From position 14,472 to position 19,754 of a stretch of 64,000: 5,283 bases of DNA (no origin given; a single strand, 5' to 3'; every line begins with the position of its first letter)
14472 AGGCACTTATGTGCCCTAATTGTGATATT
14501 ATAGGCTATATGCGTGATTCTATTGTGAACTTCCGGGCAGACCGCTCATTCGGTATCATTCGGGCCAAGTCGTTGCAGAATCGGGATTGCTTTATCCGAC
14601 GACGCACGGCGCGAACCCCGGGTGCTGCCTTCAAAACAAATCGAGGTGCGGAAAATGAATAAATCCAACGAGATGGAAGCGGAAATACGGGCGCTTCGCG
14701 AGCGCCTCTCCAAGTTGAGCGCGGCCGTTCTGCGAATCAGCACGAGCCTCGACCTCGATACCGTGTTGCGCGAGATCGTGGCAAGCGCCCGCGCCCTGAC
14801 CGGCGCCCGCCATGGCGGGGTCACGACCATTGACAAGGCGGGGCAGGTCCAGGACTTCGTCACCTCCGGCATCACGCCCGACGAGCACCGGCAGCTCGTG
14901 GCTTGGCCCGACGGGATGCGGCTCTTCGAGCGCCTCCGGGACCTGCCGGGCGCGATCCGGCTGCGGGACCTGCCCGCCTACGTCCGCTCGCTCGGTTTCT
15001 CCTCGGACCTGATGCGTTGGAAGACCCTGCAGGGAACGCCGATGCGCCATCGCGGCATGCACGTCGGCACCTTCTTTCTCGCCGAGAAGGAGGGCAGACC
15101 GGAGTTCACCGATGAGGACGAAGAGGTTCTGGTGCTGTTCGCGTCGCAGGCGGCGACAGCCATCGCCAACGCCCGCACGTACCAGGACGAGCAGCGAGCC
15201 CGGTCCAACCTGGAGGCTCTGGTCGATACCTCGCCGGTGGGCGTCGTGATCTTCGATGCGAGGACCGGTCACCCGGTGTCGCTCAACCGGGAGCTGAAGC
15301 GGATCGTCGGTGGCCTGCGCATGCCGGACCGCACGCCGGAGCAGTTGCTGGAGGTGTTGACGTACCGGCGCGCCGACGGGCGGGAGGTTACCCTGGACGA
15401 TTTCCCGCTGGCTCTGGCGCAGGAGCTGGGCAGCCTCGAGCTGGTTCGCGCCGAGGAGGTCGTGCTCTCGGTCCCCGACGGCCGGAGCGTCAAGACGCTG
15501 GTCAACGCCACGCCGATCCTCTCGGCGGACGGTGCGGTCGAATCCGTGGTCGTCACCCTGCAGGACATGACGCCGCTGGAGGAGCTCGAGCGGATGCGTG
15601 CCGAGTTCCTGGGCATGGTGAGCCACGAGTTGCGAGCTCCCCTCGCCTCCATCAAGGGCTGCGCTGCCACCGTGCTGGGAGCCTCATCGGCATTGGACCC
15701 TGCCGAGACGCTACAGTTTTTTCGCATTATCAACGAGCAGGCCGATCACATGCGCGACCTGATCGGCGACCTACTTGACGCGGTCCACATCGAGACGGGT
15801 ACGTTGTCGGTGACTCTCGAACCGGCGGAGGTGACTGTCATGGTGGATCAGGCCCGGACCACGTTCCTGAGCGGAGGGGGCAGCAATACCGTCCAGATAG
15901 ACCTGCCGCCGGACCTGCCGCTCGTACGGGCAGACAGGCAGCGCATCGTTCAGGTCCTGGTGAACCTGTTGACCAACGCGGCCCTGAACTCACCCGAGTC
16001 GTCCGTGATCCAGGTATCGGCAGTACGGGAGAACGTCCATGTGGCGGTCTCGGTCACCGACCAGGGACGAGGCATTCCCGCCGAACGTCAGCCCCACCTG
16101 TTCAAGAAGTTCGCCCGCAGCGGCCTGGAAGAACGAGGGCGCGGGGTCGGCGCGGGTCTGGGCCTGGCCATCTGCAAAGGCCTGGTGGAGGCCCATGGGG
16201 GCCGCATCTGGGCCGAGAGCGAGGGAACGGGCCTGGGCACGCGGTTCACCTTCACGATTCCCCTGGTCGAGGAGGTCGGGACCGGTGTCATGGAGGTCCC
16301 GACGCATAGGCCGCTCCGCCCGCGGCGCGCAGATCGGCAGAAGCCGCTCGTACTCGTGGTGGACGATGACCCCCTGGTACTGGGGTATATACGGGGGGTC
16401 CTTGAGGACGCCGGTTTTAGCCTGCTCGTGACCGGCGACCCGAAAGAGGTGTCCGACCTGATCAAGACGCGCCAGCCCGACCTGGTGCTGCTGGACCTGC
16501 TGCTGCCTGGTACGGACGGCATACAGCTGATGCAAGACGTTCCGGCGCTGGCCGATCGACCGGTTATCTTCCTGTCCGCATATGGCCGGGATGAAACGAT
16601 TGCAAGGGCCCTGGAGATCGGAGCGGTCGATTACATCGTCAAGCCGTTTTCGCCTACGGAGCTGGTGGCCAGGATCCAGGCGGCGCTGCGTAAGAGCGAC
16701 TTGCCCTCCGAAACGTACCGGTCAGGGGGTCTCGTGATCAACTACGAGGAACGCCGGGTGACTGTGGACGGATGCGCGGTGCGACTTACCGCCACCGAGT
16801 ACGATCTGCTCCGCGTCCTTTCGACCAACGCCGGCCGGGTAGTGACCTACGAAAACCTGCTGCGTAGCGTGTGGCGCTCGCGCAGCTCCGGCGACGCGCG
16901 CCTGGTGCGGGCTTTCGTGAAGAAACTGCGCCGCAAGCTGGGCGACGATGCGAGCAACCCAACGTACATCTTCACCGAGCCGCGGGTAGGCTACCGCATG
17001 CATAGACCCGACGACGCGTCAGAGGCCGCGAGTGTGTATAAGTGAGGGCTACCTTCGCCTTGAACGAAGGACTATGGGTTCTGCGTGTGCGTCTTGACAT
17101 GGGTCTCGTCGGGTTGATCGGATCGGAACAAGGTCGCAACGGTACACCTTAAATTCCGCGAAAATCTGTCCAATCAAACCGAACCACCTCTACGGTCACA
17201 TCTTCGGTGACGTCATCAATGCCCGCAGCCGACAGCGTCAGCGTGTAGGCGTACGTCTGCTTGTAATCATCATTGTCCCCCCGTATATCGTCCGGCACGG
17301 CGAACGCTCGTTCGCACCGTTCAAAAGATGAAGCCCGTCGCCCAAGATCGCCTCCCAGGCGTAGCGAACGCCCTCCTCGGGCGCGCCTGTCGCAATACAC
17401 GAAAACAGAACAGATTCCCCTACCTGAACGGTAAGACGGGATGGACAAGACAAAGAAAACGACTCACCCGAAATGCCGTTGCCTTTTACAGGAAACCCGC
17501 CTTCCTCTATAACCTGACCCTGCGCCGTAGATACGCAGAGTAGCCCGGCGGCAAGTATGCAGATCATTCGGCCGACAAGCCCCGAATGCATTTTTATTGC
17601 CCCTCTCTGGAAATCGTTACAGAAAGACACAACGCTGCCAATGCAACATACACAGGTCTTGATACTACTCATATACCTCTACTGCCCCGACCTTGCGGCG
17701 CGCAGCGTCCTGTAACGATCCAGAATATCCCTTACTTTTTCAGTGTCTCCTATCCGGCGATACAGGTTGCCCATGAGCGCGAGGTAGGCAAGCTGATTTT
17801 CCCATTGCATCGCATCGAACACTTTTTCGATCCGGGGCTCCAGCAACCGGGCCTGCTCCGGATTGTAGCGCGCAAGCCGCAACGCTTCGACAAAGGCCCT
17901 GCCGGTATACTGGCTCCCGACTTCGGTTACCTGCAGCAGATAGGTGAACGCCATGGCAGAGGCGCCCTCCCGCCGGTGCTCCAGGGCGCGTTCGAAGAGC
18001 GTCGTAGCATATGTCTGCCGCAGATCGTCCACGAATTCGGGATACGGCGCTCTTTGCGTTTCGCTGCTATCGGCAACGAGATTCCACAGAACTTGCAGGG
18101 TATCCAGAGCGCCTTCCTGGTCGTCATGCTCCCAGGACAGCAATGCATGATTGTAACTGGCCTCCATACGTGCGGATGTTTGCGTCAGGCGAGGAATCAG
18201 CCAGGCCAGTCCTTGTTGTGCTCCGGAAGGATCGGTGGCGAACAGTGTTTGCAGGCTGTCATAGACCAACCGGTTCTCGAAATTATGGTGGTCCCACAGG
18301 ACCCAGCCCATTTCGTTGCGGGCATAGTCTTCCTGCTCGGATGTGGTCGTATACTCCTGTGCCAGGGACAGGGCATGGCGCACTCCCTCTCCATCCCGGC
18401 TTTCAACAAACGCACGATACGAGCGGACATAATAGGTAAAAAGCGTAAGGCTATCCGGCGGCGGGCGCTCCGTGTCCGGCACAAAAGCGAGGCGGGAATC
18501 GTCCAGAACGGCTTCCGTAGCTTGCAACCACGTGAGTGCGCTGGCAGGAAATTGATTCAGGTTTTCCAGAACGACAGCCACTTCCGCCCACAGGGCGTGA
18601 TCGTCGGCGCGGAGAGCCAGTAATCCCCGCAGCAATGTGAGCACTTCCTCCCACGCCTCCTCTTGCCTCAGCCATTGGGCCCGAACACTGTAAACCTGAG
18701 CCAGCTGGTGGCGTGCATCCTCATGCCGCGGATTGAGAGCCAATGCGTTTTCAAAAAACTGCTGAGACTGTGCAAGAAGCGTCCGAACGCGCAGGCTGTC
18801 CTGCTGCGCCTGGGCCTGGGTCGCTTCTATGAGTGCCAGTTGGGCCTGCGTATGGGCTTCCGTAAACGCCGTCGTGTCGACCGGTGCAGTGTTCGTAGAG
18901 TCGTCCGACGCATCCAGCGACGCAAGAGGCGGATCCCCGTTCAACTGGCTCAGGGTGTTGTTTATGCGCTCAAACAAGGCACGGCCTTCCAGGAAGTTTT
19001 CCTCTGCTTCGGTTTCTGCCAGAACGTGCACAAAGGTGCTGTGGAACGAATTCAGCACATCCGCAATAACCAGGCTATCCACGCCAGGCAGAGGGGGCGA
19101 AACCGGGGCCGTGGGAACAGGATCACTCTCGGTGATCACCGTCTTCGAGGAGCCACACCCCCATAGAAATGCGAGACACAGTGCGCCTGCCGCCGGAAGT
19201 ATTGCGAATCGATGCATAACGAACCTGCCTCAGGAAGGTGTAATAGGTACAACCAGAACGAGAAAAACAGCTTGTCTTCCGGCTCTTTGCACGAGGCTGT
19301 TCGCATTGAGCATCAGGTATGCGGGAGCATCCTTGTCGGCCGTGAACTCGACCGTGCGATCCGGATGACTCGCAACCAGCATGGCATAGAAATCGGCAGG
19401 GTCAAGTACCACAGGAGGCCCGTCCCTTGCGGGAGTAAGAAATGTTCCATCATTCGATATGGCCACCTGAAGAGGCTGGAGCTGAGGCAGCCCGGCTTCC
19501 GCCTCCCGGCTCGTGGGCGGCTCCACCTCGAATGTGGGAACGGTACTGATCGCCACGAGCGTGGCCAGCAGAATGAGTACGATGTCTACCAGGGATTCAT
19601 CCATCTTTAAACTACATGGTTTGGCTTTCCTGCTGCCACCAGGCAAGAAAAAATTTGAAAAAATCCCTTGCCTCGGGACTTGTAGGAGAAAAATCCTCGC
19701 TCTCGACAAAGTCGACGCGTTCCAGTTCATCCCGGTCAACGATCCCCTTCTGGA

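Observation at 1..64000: One family of giant Cys-paired Ig/PKD-like repeat proteins fills more than half the window (5 large copies, 1 collapsed copy, 1 remnant)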

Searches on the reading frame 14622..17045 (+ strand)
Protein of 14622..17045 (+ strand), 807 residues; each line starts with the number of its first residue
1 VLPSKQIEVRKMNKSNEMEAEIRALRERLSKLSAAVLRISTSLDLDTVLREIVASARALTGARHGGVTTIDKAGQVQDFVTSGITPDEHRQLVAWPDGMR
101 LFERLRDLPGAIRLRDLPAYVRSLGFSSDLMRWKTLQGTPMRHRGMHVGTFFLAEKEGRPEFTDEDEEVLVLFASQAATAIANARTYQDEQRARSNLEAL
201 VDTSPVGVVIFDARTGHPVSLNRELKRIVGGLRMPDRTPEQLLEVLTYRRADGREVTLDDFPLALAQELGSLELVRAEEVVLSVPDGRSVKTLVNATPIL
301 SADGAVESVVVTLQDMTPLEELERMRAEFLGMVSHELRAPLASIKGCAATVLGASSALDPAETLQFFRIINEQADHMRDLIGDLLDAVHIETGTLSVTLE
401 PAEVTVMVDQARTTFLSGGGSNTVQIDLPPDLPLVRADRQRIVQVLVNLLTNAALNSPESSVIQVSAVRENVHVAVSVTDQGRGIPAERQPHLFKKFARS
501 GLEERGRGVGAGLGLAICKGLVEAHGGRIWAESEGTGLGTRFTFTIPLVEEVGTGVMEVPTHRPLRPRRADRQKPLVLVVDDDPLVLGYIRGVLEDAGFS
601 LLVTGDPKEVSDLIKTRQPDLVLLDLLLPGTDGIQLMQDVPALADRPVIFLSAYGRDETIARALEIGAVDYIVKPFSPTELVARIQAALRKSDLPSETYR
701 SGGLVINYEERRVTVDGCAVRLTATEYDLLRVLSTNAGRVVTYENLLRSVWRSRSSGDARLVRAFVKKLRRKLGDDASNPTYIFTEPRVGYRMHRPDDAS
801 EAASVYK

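Call 8: search_protein_families(library=pfam, proteins=[window:14622-17045:+], max_evalue=0.001)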
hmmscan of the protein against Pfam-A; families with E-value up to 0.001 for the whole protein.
window:14622-17045:+ (807 aa): 7 families
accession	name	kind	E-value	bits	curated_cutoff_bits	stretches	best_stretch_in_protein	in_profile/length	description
PF02518.31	HATPase_c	-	2.9e-27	95.7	26.4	1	438-548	2-109/111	Histidine kinase-, DNA gyrase B-, and HSP90-like ATPase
PF00072.30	Response_reg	-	6.1e-27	94.4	30.2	1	577-686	1-111/111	Response regulator receiver domain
PF00486.34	Trans_reg_C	-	1.5e-21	76.7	26.2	1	719-793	3-77/77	Transcriptional regulatory protein, C terminal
PF00512.31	HisKA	-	3.7e-13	49.7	26.9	1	326-393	2-66/66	His Kinase A (phospho-acceptor) domain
PF13185.12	GAF_2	-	7e-11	42.9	28.6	1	43-182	2-136/136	GAF domain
PF01590.32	GAF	-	3e-08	34.7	22.4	1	44-181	1-133/133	GAF domain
PF00989.32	PAS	-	9.9e-06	26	22.6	1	197-316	3-113/113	PAS fold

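Call 89: find_encoding_contigs(protein=window:14622-17045:+, flank=10000, max_places=3)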
Protein window:14622-17045:+ (807 aa): no gene with exactly this product is on record in the collection.

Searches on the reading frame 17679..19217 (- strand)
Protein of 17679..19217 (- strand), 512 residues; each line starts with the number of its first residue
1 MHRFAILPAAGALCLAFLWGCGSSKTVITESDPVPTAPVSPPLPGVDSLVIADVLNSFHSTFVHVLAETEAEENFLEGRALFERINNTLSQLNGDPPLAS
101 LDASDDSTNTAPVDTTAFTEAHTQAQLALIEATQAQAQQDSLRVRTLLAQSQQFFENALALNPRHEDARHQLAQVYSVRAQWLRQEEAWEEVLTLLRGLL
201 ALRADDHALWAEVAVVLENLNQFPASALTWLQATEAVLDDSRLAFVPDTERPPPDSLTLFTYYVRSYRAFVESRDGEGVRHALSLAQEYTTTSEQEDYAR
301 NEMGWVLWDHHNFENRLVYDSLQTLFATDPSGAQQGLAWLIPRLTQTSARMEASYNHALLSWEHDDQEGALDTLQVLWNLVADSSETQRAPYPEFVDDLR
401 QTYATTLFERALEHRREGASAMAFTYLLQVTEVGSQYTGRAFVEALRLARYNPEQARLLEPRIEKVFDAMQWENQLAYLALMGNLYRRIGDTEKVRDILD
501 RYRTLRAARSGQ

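Call 8: search_protein_families(library=pfam, proteins=[window:17679-19217:-], max_evalue=0.001)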
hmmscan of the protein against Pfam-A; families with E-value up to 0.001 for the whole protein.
window:17679-19217:- (512 aa): 1 family
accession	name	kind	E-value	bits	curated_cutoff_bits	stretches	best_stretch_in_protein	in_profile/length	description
PF13431.12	TPR_17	-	0.00011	22.6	24.4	0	154-183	1-30/34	Tetratricopeptide repeat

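Call 24: search_protein_families(library=ncbifam, proteins=[window:17679-19217:-], max_evalue=1)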
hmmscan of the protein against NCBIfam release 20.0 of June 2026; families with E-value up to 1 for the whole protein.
window:17679-19217:- (512 aa): 1 family
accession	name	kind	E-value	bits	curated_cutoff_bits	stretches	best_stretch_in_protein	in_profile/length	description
TIGR02917.1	PEP_TPR_lipo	equivalog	0.034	12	312.2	1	119-220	116-209/899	XrtA/PEP-CTERM system TPR-repeat protein PrsT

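Call 38: search_protein_families(library=pfam, proteins=[window:17679-19217:-], max_evalue=5)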
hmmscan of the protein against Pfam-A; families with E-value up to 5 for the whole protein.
window:17679-19217:- (512 aa): 7 families
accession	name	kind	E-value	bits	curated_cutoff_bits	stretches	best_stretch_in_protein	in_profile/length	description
PF13431.12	TPR_17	-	0.00011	22.6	24.4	1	154-183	1-30/34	Tetratricopeptide repeat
PF13428.12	TPR_14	-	0.016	16.3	23.5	1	479-504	4-29/44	Tetratricopeptide repeat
PF13371.12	TPR_9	-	0.017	15.6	35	1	181-226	3-48/73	Tetratricopeptide repeat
PF14559.12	TPR_19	-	0.058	14.2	25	1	150-177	9-36/68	Tetratricopeptide repeat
PF13176.12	TPR_7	-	0.35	11.5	27.9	0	479-501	2-24/36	Tetratricopeptide repeat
PF13618.11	Gluconate_2-dh3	-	1.3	9.8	23.4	0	116-158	65-107/135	Gluconate 2-dehydrogenase subunit 3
PF13424.12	TPR_12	-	2.1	9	30.1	2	148-203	19-75/77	Tetratricopeptide repeat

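Call 90: find_encoding_contigs(protein=window:17679-19217:-, flank=10000, max_places=3)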
Protein window:17679-19217:- (512 aa): 2 contigs read that carry it; 2 places shown.
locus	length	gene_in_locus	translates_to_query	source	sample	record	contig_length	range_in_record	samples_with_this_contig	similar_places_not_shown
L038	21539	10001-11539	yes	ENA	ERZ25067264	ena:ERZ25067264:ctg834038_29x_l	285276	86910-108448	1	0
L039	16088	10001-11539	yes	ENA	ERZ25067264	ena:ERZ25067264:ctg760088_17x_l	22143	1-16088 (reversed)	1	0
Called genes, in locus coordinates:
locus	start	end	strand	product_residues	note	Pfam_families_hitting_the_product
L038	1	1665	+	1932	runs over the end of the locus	PF22352:K319L-like_PKD (faint), PF24528:Ig_ADGRF3 (faint), PF06766:Hydrophobin_2 (faint), PF13895:Ig_2 (faint), PF13927:Ig_3 (faint), PF11932:DUF3450 (faint), PF24883:NPHP3_N (faint)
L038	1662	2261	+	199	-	PF22352:K319L-like_PKD (faint)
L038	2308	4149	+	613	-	PF22352:K319L-like_PKD (faint)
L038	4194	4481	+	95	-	-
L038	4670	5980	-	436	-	PF02746:MR_MLE_N, PF13378:MR_MLE_C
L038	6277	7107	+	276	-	PF22352:K319L-like_PKD (weak)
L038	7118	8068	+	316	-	-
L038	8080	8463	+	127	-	PF02472:ExbD (weak)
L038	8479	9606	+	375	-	-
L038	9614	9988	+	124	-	PF02472:ExbD (weak)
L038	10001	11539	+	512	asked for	-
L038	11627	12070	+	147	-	-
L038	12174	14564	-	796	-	PF01590:GAF, PF13185:GAF_2, PF00989:PAS (faint), PF00512:HisKA, PF02518:HATPase_c, PF00072:Response_reg, PF00486:Trans_reg_C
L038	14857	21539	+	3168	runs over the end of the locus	PF13895:Ig_2 (faint), PF00047:ig (faint), PF13927:Ig_3 (faint), PF22971:Ig_VEGFR-1-like_5th (faint), PF24528:Ig_ADGRF3 (faint), PF02010:REJ (faint), PF18981:InlK_D3 (faint), PF22352:K319L-like_PKD (weak), +3 more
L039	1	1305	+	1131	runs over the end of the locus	PF13895:Ig_2 (faint), PF13927:Ig_3 (faint), PF22352:K319L-like_PKD (faint)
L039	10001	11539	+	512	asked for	-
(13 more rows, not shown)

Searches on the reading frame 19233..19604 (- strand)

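Call 38: search_protein_families(library=pfam, proteins=[window:19233-19604:-], max_evalue=5)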
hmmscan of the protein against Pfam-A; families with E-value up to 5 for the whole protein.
seq(124 aa): 1 family
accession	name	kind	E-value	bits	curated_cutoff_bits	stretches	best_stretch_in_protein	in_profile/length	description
PF02472.21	ExbD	-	2.9e-07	31.1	25.4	1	4-115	12-123/128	Biopolymer transport protein ExbD/TolR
